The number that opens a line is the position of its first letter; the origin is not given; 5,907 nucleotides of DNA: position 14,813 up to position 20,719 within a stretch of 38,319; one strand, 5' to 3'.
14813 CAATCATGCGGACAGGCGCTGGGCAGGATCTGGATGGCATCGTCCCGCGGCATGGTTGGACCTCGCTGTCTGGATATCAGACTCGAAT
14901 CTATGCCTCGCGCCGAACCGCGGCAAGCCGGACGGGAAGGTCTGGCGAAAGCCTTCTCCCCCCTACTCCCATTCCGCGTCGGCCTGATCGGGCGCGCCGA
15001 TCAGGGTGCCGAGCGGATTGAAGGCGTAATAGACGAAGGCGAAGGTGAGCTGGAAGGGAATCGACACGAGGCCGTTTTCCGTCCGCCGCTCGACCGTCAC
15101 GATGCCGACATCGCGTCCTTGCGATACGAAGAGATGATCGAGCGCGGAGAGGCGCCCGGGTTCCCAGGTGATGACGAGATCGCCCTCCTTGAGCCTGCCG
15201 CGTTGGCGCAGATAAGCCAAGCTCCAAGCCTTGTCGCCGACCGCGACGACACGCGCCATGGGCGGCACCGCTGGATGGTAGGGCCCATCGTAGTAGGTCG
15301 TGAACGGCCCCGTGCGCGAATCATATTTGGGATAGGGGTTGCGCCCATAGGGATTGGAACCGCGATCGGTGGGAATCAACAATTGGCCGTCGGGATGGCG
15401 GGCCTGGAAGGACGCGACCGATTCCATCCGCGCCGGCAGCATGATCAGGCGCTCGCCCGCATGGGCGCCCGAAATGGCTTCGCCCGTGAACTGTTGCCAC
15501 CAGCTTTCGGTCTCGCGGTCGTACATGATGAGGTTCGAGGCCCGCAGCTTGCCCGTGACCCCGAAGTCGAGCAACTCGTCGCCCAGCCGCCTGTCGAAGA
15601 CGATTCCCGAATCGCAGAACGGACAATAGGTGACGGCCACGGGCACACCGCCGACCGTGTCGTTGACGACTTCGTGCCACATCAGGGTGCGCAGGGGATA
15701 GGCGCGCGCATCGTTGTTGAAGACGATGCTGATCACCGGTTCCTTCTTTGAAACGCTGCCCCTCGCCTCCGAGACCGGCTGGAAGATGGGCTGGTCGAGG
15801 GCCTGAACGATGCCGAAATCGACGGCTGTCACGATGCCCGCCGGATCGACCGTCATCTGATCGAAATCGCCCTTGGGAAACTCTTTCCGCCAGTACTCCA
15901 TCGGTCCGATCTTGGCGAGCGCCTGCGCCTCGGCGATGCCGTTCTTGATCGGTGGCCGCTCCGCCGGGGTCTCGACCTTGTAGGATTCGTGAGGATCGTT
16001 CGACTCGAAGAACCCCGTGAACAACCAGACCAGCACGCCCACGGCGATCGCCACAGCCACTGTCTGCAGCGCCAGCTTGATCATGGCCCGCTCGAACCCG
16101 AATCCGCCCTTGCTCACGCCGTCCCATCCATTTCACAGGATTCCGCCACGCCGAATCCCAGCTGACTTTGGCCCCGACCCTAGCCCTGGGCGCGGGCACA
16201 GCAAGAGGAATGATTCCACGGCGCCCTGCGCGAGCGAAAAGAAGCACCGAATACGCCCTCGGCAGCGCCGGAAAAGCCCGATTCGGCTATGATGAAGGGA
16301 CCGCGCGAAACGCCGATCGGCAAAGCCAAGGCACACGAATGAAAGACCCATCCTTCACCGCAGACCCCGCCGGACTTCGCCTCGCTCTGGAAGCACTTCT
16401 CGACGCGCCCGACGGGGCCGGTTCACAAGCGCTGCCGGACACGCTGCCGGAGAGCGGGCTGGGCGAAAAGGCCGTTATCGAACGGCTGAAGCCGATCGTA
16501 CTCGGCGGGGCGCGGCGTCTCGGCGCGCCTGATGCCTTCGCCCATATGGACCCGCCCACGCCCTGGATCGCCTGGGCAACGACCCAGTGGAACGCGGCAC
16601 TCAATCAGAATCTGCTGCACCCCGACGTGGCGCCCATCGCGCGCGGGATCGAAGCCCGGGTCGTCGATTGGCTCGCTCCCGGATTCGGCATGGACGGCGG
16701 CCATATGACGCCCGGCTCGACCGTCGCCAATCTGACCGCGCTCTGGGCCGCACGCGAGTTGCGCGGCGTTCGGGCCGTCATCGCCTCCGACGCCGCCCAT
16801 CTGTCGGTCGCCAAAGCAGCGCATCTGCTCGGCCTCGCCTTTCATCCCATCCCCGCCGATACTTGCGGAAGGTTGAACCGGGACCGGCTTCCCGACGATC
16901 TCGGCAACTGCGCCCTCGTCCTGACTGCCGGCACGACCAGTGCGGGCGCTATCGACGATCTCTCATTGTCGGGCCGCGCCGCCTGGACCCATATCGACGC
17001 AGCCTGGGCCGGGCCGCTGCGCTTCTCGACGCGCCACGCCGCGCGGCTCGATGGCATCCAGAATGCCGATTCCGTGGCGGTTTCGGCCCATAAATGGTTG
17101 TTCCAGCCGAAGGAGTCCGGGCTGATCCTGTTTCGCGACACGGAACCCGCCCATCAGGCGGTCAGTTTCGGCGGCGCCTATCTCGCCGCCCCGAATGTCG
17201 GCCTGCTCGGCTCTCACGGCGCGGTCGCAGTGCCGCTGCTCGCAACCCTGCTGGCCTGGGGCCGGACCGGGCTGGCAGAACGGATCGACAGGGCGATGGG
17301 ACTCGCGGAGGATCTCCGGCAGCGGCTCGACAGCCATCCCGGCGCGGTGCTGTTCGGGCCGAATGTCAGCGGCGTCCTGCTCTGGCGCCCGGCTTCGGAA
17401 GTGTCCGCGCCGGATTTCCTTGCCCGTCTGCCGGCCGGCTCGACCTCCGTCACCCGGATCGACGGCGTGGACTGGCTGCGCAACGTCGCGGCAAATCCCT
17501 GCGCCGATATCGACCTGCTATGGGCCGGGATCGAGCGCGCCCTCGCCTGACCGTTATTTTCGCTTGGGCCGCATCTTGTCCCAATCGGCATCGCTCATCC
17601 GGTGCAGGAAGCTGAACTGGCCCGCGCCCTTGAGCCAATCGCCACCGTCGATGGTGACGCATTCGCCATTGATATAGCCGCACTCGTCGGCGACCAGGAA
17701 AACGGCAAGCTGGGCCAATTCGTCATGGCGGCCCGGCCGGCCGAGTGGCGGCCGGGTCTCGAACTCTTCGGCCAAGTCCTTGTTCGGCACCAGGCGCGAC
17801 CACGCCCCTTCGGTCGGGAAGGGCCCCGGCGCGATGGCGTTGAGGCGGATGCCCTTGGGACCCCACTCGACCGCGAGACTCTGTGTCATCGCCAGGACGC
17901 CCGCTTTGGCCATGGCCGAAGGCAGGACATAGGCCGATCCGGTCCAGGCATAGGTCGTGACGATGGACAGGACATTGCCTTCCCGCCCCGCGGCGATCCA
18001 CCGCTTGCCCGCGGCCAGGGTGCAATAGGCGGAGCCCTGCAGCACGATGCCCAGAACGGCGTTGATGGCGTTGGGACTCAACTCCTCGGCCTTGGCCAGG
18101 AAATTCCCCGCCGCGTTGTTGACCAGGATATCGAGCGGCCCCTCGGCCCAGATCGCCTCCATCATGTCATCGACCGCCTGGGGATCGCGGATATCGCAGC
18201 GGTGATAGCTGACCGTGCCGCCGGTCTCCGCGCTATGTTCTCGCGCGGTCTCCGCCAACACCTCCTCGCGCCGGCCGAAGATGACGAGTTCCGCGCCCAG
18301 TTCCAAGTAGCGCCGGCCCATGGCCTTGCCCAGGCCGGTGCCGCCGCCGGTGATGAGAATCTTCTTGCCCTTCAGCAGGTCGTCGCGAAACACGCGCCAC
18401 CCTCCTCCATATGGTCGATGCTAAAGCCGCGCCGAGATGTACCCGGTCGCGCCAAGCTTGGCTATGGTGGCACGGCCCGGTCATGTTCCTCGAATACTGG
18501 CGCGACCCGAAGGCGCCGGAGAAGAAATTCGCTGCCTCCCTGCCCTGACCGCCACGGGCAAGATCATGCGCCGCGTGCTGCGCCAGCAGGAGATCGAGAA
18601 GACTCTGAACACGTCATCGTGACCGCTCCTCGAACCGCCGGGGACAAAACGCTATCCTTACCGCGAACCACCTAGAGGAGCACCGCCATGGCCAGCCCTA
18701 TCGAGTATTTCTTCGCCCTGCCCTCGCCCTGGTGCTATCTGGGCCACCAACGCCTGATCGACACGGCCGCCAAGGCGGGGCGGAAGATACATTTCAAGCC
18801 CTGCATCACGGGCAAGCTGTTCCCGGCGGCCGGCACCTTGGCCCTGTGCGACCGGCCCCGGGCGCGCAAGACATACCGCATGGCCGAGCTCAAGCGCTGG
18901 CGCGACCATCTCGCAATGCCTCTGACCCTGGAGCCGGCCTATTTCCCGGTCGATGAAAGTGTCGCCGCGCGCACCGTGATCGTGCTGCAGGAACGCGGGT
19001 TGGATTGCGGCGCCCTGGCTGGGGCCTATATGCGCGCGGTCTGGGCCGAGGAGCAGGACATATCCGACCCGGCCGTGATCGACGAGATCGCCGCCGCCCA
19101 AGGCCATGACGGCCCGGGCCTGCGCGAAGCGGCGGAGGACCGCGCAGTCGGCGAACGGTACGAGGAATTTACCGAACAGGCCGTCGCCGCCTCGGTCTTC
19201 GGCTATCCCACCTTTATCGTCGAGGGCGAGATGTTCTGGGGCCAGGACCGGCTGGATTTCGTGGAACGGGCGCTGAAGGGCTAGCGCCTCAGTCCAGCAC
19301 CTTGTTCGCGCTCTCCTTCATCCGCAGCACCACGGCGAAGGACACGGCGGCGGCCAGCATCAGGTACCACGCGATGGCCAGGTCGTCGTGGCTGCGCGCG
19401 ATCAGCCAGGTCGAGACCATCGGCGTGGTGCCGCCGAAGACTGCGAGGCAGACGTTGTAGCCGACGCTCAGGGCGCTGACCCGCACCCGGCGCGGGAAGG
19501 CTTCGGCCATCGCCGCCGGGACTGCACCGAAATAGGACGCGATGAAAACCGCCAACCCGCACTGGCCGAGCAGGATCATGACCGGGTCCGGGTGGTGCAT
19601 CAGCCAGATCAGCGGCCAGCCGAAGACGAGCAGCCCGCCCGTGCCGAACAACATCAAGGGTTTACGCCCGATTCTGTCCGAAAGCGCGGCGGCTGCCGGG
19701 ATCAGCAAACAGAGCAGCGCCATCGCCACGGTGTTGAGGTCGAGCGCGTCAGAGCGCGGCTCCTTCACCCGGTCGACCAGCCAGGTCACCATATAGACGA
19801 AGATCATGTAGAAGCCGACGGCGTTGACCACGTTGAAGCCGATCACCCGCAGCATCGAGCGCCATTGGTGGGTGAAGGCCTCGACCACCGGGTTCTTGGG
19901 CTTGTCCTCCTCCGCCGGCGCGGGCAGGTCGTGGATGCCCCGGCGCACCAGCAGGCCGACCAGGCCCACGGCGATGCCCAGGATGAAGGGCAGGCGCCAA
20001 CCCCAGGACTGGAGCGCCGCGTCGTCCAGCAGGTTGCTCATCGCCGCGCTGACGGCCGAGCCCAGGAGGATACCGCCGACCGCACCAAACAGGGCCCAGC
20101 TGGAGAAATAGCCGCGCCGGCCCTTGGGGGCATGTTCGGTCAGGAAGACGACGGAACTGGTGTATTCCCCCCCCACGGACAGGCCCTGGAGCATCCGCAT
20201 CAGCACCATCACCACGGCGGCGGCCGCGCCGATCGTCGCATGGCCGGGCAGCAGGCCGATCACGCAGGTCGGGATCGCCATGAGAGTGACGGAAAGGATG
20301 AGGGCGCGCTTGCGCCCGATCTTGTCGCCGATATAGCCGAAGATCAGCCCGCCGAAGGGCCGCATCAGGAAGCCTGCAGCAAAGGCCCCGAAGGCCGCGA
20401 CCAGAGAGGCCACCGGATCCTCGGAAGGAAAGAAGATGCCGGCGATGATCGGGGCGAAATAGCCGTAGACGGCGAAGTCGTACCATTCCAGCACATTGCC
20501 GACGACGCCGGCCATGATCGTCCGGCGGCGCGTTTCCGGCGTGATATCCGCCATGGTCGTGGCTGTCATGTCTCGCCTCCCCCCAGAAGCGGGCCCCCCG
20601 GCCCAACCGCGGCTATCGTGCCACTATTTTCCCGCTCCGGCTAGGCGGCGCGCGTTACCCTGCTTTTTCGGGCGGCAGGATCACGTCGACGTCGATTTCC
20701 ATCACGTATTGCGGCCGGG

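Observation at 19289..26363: Two tandem HpaB-like oxygenase + RidA modules flanking a DUF1028 Ntn-hydrolase, with an MFS transporter and divergent LysR: an unassigned catabolic operon with no flavin reductase in cis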

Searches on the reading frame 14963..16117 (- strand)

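Call 16: search_protein_families(library=pfam, proteins=[window:14963-16117:-])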
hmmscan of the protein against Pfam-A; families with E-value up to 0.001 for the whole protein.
window:14963-16117:- (384 aa): 1 family
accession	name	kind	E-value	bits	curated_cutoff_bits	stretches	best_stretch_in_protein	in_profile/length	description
PF11376.13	DUF3179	-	2.2e-71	241.1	27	1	106-368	6-290/292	Protein of unknown function (DUF3179)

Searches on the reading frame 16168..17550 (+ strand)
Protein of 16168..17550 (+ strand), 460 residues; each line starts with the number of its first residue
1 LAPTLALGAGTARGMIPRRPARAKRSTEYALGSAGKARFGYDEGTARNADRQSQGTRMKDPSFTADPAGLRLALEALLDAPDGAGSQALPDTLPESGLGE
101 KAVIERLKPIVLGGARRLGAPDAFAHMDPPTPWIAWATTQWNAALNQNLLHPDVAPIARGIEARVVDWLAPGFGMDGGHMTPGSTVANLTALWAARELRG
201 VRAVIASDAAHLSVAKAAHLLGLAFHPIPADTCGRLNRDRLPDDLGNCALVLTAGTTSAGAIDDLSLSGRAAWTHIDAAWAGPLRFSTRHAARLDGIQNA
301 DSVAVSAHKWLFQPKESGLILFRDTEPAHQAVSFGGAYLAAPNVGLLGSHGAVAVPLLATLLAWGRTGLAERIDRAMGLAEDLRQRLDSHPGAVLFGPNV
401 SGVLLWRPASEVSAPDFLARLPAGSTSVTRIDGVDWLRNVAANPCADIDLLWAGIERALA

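Call 16: search_protein_families(library=pfam, proteins=[window:16168-17550:+])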
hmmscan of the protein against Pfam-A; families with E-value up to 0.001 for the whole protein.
window:16168-17550:+ (460 aa): 1 family
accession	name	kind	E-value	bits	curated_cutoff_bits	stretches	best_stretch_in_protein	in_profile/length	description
PF00282.25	Pyridoxal_deC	-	9.3e-28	97.5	27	1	87-388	6-354/375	Pyridoxal-dependent decarboxylase conserved domain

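Call 33: search_protein_families(library=ncbifam, max_evalue=1e-10, proteins=[window:16168-17550:+])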
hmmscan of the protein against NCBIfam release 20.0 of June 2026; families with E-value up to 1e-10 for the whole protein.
window:16168-17550:+ (460 aa): 4 families
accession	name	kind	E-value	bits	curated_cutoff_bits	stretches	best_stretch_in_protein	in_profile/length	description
NF052646.1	DABADecarRhbB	equivalog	1.4e-33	116.2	900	1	91-339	68-338/491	L-2,4-diaminobutyrate decarboxylase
TIGR03799.1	NOD_PanD_pyr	equivalog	4.1e-26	91.4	606.1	1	203-391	211-420/522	pyridoxal-dependent aspartate 1-decarboxylase PanP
NF002748.0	PRK02769.1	equivalog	1.7e-20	73.1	305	1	178-414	87-337/382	histidine decarboxylase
TIGR03812.1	tyr_de_CO2_Arch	equivalog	2.1e-18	66.3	299.4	1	144-399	43-318/375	tyrosine decarboxylase MfnA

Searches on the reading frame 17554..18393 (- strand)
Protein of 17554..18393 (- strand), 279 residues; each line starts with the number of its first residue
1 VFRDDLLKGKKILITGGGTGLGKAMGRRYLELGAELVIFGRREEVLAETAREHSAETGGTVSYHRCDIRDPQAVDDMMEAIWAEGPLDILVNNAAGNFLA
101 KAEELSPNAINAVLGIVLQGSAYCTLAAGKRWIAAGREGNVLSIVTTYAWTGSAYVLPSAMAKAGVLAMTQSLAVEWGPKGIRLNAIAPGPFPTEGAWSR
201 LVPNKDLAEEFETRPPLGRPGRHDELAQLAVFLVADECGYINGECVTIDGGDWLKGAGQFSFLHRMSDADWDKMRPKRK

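Call 3: search_protein_families(library=pfam, proteins=[window:17554-18393:-])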
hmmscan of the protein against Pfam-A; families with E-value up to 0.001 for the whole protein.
window:17554-18393:- (279 aa): 5 families
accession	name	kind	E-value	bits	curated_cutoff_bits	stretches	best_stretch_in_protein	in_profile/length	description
PF13561.12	adh_short_C2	-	2.8e-43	148.6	27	1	19-251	6-234/236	Enoyl-(Acyl carrier protein) reductase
PF00106.31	adh_short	-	9e-36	123.6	26.6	1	10-197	1-187/195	short chain dehydrogenase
PF08659.16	KR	-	7.4e-08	33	22.6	1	12-113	3-108/180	KR domain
PF01370.27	Epimerase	-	0.00086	19.2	20.9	0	12-95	1-73/240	NAD dependent epimerase/dehydratase family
PF02719.21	Polysacc_synt_2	-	0.00092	18.9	20.2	0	12-81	1-76/293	Polysaccharide biosynthesis protein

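Call 4: search_protein_families(library=ncbifam, proteins=[window:17554-18393:-])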
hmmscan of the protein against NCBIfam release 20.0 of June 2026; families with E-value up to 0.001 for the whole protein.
window:17554-18393:- (279 aa): 223 families (the best 25 are shown)
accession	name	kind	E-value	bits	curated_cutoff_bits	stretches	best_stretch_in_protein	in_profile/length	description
NF005811.0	PRK07677.1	equivalog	3.5e-82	275.8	318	1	8-255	2-250/254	2,4-dienoyl-CoA reductase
NF005752.0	PRK07576.1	subfamily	1.7e-55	188.3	321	1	3-259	6-257/271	SDR family oxidoreductase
NF005469.0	PRK07063.1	equivalog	1.6e-45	155.7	306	1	6-251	4-253/260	SDR family oxidoreductase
NF005559.1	PRK07231.1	subfamily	6.3e-45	153.6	215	1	7-252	2-247/249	glucose 1-dehydrogenase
NF006070.0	PRK08213.1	subfamily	1.9e-44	152.2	279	1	7-251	10-255/259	gluconate 5-dehydrogenase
NF004778.0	PRK06124.1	equivalog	1.3e-43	149.2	303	1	7-251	9-251/256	SDR family oxidoreductase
NF004198.0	PRK05653.1-3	equivalog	2.9e-42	144.9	296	1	5-252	3-246/248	3-oxoacyl-ACP reductase FabG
NF005893.0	PRK07856.1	equivalog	4e-42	144.3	255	1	7-251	7-240/255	SDR family oxidoreductase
NF052558.1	MBtsdlDhBudC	equivalog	3.6e-41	141.4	270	1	8-251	2-240/250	meso-2,3-butanediol dehydrogenase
NF005309.0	PRK06841.1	subfamily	1e-40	139.9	286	1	7-251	13-251/255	GolD/DthD family dehydrogenase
TIGR01832.1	kduD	equivalog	2.8e-40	138.4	338.85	1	7-254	3-246/248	2-dehydro-3-deoxy-D-gluconate 5-dehydrogenase KduD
NF009466.0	PRK12826.1-2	subfamily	6.2e-40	137.2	222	1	10-252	4-244/248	3-oxoacyl-ACP reductase FabG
NF006693.0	PRK09242.1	equivalog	5.1e-39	134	328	1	7-251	8-252/258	SDR family oxidoreductase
NF005711.0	PRK07523.1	subfamily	2.5e-37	128.9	413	1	7-251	8-250/255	SDR family oxidoreductase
TIGR01830.1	3oxo_ACP_reduc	equivalog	6.7e-37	127.5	297.75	1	13-251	2-237/239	3-oxoacyl-[acyl-carrier-protein] reductase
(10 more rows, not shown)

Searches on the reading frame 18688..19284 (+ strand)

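Call 3: search_protein_families(library=pfam, proteins=[window:18688-19284:+])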
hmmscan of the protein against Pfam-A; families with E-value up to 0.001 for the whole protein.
window:18688-19284:+ (198 aa): 1 family
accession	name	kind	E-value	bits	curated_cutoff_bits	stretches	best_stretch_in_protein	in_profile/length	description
PF01323.26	DSBA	-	2.9e-31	109.2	25.6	1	5-197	2-191/191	DSBA-like thioredoxin domain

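Call 4: search_protein_families(library=ncbifam, proteins=[window:18688-19284:+])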
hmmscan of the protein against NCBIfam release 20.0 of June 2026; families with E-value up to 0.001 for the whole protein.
window:18688-19284:+ (198 aa): 0 families

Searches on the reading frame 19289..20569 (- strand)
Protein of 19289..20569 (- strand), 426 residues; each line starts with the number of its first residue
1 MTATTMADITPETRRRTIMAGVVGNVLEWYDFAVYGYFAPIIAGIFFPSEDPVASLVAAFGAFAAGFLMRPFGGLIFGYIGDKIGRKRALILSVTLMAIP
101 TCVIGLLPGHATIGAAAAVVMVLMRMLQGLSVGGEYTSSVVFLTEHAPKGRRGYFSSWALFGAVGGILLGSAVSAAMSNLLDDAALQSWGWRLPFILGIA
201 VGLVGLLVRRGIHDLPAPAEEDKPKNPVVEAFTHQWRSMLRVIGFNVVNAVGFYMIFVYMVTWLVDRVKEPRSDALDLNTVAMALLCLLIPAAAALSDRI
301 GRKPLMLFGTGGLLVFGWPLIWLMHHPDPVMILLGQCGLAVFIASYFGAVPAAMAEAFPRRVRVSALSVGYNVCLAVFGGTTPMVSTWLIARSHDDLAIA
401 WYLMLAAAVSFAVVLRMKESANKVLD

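Call 3: search_protein_families(library=pfam, proteins=[window:19289-20569:-])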
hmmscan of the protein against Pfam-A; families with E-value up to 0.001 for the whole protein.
window:19289-20569:- (426 aa): 2 families
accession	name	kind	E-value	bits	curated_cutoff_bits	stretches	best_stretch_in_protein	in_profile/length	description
PF00083.30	Sugar_tr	-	6.8e-35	121.3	22.3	2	22-208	6-187/452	Sugar (and other) transporter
PF07690.21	MFS_1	-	6.9e-30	104.6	33.4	2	24-264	4-225/347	Major Facilitator Superfamily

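Call 4: search_protein_families(library=ncbifam, proteins=[window:19289-20569:-])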
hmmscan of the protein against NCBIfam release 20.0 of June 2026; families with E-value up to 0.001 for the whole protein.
window:19289-20569:- (426 aa): 19 families
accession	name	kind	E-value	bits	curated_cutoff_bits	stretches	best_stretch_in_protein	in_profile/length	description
TIGR00883.1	2A0106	subfamily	1.1e-119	400.1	443.45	1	24-410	1-399/400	metabolite/H+ symporter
NF007927.0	PRK10642.1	equivalog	6e-94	315.6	544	1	10-425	19-446/500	glycine betaine/L-proline transporter ProP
NF011656.1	PRK15075.1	subfamily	4.8e-90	302.4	445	1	12-420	3-414/419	tricarballylate/proton symporter TcuC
NF007710.0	PRK10406.1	subfamily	5.6e-82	276.1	550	1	11-419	15-425/432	MFS family transporter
NF007414.0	PRK09952.1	equivalog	2.3e-72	244.1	538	1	12-421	18-436/438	shikimate transporter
NF003024.0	PRK03893.1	subfamily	8e-27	94.2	604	1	12-261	17-246/497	sialate:H+ symport family MFS transporter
TIGR00891.1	2A0112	subfamily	1e-21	77.5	552.9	1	14-237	10-213/405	sialate:H+ symport family MFS transporter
NF008963.0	PRK12307.1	equivalog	2.5e-15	56.6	637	1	7-406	10-395/426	MFS transporter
TIGR00895.1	2A0115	subfamily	1.3e-14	53.9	418.55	1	11-205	12-184/398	aromatic acid/H+ symport family MFS transporter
TIGR00879.1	SP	subfamily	2.6e-11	42.8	237.8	1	68-206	110-238/510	sugar porter family MFS transporter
TIGR00898.1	2A0119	subfamily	4.2e-10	39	550.75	1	63-165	135-227/506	cation transport protein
TIGR00887.1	2A0109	equivalog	5.8e-10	38.7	610.3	1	17-174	17-171/502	phosphate:H+ symporter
NF007484.0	PRK10077.1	equivalog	3.4e-09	36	608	1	23-199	19-201/480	D-xylose transporter XylE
TIGR00880.1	2_A_01_02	superfamily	5.8e-09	36.2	131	2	291-417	16-137/141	multidrug resistance protein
NF053757.1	BclibactTpBcbE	equivalog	1.8e-07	30.4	600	1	76-254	56-223/394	bacillibactin exporter BcbE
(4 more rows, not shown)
